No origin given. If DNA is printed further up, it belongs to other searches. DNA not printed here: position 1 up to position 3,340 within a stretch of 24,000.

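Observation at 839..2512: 31 uninterrupted 18-residue repeats: an 18/5 (3.6 residues per turn) amphipathic helix array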

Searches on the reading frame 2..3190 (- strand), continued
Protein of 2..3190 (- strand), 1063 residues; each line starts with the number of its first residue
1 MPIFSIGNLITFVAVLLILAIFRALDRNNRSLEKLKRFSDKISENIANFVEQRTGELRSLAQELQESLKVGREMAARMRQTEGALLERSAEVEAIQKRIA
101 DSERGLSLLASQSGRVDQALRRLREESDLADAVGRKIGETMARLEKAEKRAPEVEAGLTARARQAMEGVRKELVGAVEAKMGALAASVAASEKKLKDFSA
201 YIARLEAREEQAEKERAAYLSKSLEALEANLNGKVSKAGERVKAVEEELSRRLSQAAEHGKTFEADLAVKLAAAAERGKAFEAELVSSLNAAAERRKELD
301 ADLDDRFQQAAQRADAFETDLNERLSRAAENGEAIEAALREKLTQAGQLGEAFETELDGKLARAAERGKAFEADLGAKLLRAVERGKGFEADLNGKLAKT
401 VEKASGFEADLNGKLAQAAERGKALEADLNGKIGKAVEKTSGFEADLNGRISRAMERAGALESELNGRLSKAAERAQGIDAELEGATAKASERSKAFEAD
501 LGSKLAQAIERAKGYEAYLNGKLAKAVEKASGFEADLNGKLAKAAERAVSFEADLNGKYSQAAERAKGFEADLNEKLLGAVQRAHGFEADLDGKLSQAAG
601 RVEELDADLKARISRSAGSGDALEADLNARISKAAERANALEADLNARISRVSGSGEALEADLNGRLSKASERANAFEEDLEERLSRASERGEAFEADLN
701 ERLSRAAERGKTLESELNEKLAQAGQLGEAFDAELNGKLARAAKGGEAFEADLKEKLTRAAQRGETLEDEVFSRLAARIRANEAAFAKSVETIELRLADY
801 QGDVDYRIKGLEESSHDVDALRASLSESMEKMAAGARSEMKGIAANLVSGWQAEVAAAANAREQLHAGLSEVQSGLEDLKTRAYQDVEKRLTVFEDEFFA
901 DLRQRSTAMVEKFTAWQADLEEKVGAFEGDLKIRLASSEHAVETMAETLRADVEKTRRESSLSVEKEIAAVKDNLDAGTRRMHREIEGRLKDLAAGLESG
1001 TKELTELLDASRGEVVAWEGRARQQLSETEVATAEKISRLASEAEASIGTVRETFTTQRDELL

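Call 33: find_encoding_contigs(protein=P0041, flank=8000, max_places=1)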
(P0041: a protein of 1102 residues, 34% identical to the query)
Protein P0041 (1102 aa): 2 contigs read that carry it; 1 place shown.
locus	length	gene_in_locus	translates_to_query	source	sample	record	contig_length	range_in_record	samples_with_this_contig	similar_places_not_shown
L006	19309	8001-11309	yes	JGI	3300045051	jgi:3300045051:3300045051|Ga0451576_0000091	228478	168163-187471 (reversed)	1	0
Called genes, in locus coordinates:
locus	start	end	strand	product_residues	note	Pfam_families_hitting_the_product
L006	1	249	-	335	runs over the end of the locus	PF02219:MTHFR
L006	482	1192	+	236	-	PF10988:DUF2807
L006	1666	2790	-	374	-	PF27233:MJ0711_N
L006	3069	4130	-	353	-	PF03793:PASTA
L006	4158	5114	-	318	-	PF00551:Formyl_trans_N, PF02911:Formyl_trans_C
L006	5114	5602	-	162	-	PF01327:Pep_deformylase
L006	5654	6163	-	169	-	PF02643:DUF192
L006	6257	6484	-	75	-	PF01165:Ribosomal_S21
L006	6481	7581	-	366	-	PF01551:Peptidase_M23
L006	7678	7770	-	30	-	-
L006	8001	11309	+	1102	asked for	PF01442:Apolipoprotein (faint), PF07889:DUF1664 (faint)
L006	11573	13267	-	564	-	PF00672:HAMP, PF00015:MCPsignal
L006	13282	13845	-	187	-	-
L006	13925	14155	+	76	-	-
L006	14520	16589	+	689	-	PF00015:MCPsignal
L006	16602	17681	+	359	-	PF02424:ApbE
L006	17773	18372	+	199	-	PF00440:TetR_N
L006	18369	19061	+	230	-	PF02463:SMC_N (faint), PF00005:ABC_tran, PF13304:AAA_21 (faint)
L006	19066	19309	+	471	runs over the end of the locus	PF02687:FtsX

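Call 68: predict_structure(alignment_id=A5)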
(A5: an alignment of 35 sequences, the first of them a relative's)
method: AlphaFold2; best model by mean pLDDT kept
length: 1137 residues; sequences in the alignment: 35
mean_pLDDT: 63.4   pTM: 0.25
mean pLDDT of the five models: 63.4, 62.8, 59.3, 55.7, 54.7
residues with pLDDT >= 90: 0; 70-90: 222; 50-70: 858; < 50: 57
segments of 3 or more residues with pLDDT < 50: 1-3, 29-32, 702-718, 927-937, 1088-1091
pLDDT, mean of each block of 10 residues (from residue 1): 52 62 51 54 62 60 57 58 61 61 62 60 60 62 62 60 65 67 70 65 68 71 75 71 67 68 67 64 54 53 65 66 65 64 71 73 70 71 67 65 56 52 64 69 70 69 70 71 69 71 71 66 61 66 66 62 60 57 54 59 64 66 67 65 61 61 64 64 63 55 43 44 54 61 68 67 67 66 67 69 69 68 67 70 67 71 71 68 68 71 63 57 49 46 58 59 60 62 65 66 64 57 56 65 68 66 63 61 51 57 73 75 74 63
secondary structure, 60 per line:
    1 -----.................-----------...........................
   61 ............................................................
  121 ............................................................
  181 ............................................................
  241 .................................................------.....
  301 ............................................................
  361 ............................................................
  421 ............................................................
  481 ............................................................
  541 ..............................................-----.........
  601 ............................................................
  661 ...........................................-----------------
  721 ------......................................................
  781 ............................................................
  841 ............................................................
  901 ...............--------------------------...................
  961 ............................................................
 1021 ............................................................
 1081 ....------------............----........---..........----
elements in order (helices of 4 or more, strands of 3 or more residues): H6-22 H34-289 H296-586 H592-703 H727-915 H942-1084 H1097-1108 H1113-1120 H1124-1133

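Call 69: find_encoding_contigs(protein=P0038, flank=8000, max_places=1)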
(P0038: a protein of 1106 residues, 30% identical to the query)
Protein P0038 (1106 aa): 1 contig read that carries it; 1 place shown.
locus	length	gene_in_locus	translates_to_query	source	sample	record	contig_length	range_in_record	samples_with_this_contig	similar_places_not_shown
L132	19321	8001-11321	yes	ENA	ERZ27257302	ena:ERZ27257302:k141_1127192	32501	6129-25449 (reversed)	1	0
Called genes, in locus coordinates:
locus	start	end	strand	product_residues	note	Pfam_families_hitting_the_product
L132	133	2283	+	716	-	PF02743:dCache_1 (weak), PF00015:MCPsignal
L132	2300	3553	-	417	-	PF00512:HisKA, PF02518:HATPase_c, PF00072:Response_reg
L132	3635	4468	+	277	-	PF02405:MlaE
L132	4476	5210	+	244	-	PF25199:nSTAND_NTPase5 (weak), PF02463:SMC_N, PF00005:ABC_tran, PF13555:AAA_29 (weak), PF13304:AAA_21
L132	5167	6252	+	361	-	PF02470:MlaD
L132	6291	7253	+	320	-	PF17874:TPR_MalT (faint), PF00515:TPR_1 (faint), PF07719:TPR_2 (faint), PF13176:TPR_7 (faint), PF13374:TPR_10 (faint), PF13414:TPR_11 (faint), PF13428:TPR_14 (faint), PF13424:TPR_12 (weak), +1 more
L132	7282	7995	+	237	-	PF00702:Hydrolase, PF13419:HAD_2, PF13242:Hydrolase_like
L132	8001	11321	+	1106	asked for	-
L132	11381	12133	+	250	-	PF01048:PNP_UDP_1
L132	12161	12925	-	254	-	PF00730:HhH-GPD, PF00633:HHH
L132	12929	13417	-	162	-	PF02542:YgbB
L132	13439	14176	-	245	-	PF01128:IspD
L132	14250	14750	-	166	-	PF02559:CarD_TRCF_RID, PF21095:CarD_C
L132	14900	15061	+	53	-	PF00301:Rubredoxin, PF21349:RUBY_RBDX (faint)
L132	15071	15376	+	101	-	-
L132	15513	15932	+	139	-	PF02699:YajC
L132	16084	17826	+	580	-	PF21760:SecD_1st, PF22599:SecDF_P1_head, PF03176:MMPL, PF02355:SecD_SecF_C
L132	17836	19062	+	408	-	PF02355:SecD_SecF_C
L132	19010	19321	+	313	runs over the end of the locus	PF02401:LYTB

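Call 70: find_encoding_contigs(protein=P0043, flank=8000, max_places=1)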
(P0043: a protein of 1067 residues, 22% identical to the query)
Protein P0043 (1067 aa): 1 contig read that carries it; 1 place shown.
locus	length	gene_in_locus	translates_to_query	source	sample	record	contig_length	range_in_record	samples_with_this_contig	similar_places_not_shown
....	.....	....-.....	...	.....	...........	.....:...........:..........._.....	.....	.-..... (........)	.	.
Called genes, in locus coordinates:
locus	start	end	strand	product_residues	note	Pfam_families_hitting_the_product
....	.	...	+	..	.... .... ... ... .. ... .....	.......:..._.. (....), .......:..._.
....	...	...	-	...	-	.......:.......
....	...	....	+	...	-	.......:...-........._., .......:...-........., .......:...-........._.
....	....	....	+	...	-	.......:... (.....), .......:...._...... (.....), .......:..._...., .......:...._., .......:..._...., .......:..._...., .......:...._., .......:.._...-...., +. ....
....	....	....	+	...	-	-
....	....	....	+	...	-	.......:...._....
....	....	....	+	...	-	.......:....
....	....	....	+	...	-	-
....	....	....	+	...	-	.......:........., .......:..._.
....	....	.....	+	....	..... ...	-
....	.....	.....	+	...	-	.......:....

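Call 71: find_encoding_contigs(protein=P0039, flank=8000, max_places=1)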
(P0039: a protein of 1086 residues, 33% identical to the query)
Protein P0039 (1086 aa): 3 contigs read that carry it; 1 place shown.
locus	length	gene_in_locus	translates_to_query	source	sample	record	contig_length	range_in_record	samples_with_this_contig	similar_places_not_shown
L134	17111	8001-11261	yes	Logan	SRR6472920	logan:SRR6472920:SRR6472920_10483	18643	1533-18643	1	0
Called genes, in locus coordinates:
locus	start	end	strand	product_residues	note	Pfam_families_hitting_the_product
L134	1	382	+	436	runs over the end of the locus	-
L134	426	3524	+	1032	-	PF07719:TPR_2 (faint), PF12895:ANAPC3 (faint), PF13174:TPR_6 (faint), PF13424:TPR_12 (faint), PF13428:TPR_14 (faint), PF13525:YfiO (faint), PF00515:TPR_1 (faint), PF13432:TPR_16 (weak), +3 more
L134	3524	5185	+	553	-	-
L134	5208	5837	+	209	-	PF01618:MotA_ExbB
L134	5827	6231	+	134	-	PF02472:ExbD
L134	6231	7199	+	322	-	-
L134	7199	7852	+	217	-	PF00702:Hydrolase, PF13419:HAD_2, PF13242:Hydrolase_like (weak)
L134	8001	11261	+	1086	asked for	-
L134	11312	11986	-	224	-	PF00730:HhH-GPD, PF00633:HHH (weak)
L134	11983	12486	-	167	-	PF02542:YgbB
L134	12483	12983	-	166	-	PF02559:CarD_TRCF_RID, PF21095:CarD_C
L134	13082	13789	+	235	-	PF09335:VTT_dom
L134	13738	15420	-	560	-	PF00496:SBP_bac_5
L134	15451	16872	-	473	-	PF27395:TP_0584_C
